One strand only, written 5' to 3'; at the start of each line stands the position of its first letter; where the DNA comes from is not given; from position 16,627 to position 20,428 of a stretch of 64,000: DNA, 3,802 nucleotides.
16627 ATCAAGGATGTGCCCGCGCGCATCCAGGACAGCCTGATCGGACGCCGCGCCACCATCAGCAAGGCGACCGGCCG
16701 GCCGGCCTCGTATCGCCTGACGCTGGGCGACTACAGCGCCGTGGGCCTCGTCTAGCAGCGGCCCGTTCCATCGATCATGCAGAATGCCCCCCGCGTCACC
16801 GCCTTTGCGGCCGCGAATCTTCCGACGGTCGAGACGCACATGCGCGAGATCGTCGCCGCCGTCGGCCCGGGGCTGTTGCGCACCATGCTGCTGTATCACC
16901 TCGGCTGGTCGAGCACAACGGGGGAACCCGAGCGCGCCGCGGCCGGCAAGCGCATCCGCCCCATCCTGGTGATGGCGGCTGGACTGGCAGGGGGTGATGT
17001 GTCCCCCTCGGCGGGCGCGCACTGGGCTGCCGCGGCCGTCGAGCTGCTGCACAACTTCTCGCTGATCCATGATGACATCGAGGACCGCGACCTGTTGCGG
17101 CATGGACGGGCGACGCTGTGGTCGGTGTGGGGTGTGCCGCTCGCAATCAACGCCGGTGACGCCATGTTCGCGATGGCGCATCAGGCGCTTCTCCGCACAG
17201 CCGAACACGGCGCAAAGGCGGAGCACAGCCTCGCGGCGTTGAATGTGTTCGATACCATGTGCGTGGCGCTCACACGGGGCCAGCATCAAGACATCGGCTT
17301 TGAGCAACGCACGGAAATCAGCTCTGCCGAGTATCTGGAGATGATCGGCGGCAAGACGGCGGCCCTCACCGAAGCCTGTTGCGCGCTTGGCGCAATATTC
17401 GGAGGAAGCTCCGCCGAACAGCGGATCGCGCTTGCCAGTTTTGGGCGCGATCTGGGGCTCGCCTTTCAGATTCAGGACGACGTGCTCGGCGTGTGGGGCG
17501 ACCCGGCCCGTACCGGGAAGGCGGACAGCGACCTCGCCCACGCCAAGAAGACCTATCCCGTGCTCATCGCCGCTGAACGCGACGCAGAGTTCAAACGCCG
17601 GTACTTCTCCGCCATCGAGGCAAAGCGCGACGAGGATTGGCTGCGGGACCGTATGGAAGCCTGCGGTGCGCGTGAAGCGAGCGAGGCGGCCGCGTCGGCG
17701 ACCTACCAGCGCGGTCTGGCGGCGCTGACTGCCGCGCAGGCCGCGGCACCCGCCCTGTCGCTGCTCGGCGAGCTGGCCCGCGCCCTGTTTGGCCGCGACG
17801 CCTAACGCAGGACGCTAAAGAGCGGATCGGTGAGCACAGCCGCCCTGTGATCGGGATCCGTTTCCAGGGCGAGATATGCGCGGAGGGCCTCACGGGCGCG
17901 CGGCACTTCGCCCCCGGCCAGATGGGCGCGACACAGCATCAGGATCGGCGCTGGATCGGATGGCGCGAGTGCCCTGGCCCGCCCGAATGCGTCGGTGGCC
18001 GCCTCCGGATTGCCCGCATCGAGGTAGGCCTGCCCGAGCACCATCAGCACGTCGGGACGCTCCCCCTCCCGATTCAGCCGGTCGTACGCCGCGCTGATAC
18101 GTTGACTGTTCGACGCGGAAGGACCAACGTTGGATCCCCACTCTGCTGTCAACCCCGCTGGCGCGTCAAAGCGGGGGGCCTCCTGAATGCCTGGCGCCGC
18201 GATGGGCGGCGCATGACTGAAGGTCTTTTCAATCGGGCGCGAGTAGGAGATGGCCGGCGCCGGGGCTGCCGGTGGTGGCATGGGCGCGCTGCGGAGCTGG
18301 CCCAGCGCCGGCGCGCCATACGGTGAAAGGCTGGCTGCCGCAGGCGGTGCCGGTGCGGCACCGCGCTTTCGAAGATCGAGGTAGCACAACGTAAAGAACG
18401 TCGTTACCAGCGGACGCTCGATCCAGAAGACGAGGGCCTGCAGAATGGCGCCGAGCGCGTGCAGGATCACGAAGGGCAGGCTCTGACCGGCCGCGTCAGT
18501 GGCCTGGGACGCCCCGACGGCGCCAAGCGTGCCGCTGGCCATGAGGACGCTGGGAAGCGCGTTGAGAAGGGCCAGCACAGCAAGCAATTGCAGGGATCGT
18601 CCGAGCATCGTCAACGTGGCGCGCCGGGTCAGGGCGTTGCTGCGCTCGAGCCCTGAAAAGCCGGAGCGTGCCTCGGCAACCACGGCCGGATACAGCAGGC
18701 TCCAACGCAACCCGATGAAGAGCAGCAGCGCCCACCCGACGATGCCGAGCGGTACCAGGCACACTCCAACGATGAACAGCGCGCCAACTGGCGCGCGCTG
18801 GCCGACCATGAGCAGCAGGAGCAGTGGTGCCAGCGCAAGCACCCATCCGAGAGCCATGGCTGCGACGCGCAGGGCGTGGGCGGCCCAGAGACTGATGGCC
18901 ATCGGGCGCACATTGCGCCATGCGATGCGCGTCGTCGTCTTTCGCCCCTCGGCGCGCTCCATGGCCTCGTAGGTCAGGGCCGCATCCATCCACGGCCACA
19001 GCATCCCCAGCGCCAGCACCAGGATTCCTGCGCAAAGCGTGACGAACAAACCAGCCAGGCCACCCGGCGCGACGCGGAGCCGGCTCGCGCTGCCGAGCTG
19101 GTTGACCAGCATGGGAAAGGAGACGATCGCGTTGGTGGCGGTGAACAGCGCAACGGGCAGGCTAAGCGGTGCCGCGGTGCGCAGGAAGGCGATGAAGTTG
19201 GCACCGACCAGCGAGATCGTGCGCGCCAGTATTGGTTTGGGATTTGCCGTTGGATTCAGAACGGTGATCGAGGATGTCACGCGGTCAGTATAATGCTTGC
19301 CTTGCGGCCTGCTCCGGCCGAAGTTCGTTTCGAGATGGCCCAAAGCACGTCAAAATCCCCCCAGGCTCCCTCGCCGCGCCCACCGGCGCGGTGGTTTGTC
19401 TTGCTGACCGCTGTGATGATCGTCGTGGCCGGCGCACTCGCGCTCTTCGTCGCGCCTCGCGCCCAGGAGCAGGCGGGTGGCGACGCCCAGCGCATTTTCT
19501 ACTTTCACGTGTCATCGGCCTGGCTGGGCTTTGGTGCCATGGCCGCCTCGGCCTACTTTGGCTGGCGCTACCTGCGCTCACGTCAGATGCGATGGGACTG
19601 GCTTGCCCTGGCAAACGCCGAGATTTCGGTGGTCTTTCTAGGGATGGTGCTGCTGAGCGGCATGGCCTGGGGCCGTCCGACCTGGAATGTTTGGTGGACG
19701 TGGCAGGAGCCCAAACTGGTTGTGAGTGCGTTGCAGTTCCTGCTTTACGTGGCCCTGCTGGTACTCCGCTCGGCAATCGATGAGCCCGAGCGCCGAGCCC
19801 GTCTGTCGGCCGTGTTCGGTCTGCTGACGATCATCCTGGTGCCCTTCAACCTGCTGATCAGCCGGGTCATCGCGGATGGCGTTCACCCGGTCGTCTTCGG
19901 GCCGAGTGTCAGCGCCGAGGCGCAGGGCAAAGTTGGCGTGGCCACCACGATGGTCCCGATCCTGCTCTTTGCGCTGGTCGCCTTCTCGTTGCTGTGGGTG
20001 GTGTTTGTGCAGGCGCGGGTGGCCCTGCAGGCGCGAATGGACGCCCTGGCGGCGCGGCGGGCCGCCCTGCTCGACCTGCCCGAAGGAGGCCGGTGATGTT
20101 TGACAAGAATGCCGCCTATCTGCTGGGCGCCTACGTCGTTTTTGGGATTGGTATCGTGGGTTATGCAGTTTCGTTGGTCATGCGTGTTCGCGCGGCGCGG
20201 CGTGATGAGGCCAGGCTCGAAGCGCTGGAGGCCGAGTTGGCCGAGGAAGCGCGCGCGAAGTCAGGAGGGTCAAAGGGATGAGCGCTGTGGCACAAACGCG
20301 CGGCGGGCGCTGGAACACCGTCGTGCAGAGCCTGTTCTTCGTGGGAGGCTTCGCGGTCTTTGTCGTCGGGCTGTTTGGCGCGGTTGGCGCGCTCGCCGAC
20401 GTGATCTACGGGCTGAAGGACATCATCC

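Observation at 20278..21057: CcdA/DsbD-family protein with the two catalytic Cys motifs in reversed order (apparent circular permutation)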

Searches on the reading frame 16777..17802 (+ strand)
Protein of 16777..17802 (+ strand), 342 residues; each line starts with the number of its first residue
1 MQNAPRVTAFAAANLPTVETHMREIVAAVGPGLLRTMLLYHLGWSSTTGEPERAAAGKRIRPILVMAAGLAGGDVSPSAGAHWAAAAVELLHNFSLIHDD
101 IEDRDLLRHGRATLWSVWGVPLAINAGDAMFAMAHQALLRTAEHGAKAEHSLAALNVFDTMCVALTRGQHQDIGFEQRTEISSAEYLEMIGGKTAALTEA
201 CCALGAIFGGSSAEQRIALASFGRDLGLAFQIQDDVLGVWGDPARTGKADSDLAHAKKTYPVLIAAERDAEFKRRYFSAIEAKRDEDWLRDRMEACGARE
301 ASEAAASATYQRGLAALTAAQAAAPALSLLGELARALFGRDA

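Call 17: search_protein_families(library=pfam, proteins=[window:16777-17802:+], max_evalue=0.01)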
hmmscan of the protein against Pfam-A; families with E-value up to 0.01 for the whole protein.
window:16777-17802:+ (342 aa): 1 family
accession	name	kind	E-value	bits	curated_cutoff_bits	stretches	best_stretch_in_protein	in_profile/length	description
PF00348.22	polyprenyl_synt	-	1e-58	199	27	1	55-285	14-238/251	Polyprenyl synthetase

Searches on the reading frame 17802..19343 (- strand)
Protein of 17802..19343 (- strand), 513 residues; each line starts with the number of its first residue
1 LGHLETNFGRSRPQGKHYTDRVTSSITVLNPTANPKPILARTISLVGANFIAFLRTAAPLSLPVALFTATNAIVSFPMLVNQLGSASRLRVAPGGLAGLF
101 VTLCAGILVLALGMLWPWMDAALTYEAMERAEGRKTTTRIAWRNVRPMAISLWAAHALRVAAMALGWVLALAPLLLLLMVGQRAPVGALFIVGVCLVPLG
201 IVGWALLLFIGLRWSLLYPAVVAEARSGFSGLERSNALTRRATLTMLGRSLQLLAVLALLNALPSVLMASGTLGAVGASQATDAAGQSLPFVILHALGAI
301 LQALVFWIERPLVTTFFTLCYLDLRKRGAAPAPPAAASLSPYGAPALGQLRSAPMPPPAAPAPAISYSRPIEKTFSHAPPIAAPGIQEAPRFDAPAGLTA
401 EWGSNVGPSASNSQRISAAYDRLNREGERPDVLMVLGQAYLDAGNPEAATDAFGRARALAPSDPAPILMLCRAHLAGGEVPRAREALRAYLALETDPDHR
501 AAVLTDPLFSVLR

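Call 17: search_protein_families(library=pfam, proteins=[window:17802-19343:-], max_evalue=0.01)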
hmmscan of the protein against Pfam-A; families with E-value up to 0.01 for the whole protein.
window:17802-19343:- (513 aa): 7 families
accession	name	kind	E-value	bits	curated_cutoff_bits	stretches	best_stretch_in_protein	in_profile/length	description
PF14559.12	TPR_19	-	1e-08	35.8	25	1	441-501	2-63/68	Tetratricopeptide repeat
PF13428.12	TPR_14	-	1e-06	29.3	23.5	1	430-472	1-43/44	Tetratricopeptide repeat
PF07719.23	TPR_2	-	4.3e-06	26.9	27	1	431-463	2-34/34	Tetratricopeptide repeat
PF13432.12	TPR_16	-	0.00011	23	32.7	0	420-464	20-65/65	Tetratricopeptide repeat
PF25231.1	DUF7847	-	0.0002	21.1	28.7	1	66-310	7-243/252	Domain of unknown function (DUF7847)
PF23914.1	TPR_CcmH_CycH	-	0.00057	20.2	42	1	422-492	42-115/158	Cytochrome c-type biogenesis protein H TPR domain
PF00515.34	TPR_1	-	0.0013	18.9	27.8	1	431-463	2-34/34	Tetratricopeptide repeat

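Call 49: search_protein_families(library=ncbifam, proteins=[window:17802-19343:-], max_evalue=0.1)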
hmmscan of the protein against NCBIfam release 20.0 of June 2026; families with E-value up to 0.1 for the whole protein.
window:17802-19343:- (513 aa): 5 families
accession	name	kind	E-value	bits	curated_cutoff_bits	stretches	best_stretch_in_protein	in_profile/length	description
NF052415.1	T3SS_chap_SctY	equivalog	1.2e-06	29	70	1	428-493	38-106/106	type III secretion apparatus assembly chaperone SctY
TIGR02552.1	LcrH_SycD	equivalog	3.6e-06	26.7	104.8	1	433-498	55-120/136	SycD/LcrH family type III secretion system chaperone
TIGR02917.1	PEP_TPR_lipo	equivalog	4.8e-05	21.4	312.2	1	423-502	594-671/899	XrtA/PEP-CTERM system TPR-repeat protein PrsT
TIGR02521.1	type_IV_pilW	equivalog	0.0023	17.5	154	1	414-493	120-198/234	type IV pilus biogenesis/stability protein PilW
NF041601.1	PA5502_lipo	equivalog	0.018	14.6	285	1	433-466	82-115/237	PA5502 family lipoprotein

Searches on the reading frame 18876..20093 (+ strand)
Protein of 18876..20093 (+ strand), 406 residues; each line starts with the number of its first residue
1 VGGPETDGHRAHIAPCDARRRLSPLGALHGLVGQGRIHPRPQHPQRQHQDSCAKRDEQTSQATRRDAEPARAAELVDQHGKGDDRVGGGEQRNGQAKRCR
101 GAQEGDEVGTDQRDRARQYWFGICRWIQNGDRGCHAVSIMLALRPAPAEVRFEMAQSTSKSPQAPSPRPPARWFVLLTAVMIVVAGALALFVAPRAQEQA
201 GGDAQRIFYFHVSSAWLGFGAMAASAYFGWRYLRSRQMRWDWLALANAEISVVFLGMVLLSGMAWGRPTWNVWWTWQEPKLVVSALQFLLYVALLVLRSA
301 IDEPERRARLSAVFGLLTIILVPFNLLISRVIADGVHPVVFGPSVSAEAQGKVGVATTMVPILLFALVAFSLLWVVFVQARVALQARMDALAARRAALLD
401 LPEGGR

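Call 17: search_protein_families(library=pfam, proteins=[window:18876-20093:+], max_evalue=0.01)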
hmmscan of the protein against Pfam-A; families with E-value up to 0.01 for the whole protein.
window:18876-20093:+ (406 aa): 1 family
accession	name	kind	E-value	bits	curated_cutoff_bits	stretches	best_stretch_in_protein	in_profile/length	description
PF01578.25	Cytochrom_C_asm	-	5.2e-20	72.4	29.9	1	175-337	37-212/212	Cytochrome C assembly protein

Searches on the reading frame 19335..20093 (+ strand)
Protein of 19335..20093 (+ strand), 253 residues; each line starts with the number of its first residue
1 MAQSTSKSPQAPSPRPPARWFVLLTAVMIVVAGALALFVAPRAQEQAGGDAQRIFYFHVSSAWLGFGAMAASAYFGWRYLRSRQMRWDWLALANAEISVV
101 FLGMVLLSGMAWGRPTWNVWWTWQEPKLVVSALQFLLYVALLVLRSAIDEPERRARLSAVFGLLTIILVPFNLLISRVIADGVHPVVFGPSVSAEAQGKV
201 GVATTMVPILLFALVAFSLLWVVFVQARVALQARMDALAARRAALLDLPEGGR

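Call 49: search_protein_families(library=ncbifam, proteins=[window:19335-20093:+], max_evalue=0.1)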
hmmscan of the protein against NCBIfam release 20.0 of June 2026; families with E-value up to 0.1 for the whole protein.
window:19335-20093:+ (253 aa): 2 families
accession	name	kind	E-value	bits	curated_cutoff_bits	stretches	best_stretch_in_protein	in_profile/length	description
TIGR01191.1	ccmC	subfamily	2.2e-20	73.4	186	1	48-225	6-176/184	heme ABC transporter permease CcmC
TIGR03144.1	cytochr_II_ccsB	equivalog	6.4e-07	29.3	187.6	1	61-184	140-249/252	c-type cytochrome biogenesis protein CcsB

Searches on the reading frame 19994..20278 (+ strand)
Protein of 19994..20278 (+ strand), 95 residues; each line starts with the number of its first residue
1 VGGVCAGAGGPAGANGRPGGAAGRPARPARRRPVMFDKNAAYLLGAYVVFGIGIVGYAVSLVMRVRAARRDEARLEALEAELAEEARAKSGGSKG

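Call 17: search_protein_families(library=pfam, proteins=[window:19994-20278:+], max_evalue=0.01)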
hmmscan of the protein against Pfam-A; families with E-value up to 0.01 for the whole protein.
window:19994-20278:+ (95 aa): 1 family
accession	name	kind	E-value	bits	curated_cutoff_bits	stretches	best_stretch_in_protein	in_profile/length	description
PF04995.19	CcmD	-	0.0059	17.1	25.6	1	40-79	4-43/44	Heme exporter protein D (CcmD)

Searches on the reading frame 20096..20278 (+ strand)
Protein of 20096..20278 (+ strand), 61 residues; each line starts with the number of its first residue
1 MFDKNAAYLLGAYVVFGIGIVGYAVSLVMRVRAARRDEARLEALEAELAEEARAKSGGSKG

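Call 49: search_protein_families(library=ncbifam, proteins=[window:20096-20278:+], max_evalue=0.1)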
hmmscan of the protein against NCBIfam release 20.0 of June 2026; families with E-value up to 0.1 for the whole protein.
window:20096-20278:+ (61 aa): 3 families
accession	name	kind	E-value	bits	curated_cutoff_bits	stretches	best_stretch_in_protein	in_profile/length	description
TIGR03141.1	cytochro_ccmD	equivalog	0.013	15.6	25.95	1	6-45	7-46/47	heme exporter protein CcmD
TIGR04391.1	CcmD_alt_fam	subfamily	0.017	15.1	24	1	8-32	2-26/36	CcmD family protein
NF006547.1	PRK09040.1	equivalog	0.036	13.5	194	1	5-50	20-69/213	hypothetical protein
